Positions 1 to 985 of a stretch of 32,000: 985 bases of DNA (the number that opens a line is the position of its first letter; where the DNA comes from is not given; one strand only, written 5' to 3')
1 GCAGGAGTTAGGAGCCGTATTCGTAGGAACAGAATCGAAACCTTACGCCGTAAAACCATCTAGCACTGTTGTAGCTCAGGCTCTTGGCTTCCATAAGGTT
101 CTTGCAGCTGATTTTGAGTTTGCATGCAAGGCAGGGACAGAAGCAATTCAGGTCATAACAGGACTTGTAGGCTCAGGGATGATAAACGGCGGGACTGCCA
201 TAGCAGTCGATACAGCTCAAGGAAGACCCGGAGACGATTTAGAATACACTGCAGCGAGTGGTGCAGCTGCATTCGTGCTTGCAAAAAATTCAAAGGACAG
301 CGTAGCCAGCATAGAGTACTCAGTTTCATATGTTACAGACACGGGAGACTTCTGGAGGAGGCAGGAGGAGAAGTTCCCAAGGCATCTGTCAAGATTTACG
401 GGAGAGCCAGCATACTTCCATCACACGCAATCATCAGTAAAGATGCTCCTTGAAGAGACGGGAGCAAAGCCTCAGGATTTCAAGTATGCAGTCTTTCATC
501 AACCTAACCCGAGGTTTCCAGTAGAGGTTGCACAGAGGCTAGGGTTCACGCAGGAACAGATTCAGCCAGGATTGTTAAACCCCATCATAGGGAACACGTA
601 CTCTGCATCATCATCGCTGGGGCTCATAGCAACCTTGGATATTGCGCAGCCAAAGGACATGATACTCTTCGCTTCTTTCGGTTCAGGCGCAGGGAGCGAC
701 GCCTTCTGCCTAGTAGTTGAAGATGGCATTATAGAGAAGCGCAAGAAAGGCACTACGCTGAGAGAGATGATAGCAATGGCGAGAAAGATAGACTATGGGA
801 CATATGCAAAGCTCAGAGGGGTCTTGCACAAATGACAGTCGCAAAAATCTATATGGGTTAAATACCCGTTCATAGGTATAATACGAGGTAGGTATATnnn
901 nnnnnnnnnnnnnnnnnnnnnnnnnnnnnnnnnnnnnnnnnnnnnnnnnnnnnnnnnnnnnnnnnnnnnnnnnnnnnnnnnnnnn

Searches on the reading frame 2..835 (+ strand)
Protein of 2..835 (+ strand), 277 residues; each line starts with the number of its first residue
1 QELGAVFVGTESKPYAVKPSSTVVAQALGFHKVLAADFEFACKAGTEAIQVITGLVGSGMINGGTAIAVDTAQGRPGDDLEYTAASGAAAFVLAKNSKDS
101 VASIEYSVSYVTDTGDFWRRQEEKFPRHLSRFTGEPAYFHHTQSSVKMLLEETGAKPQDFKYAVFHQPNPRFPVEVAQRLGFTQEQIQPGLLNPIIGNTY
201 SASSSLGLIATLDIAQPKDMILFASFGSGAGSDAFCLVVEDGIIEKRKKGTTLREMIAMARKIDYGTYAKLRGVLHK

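Call 41: search_protein_families(library=pfam, proteins=[window:2-835:+], max_evalue=0.001)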
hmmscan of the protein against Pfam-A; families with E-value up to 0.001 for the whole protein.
window:2-835:+ (277 aa): 1 family
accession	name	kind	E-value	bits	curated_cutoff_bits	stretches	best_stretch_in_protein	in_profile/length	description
PF08541.16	ACP_syn_III_C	-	1.4e-09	38.4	26.6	1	150-232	1-83/90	3-Oxoacyl-[acyl-carrier-protein (ACP)] synthase III C terminal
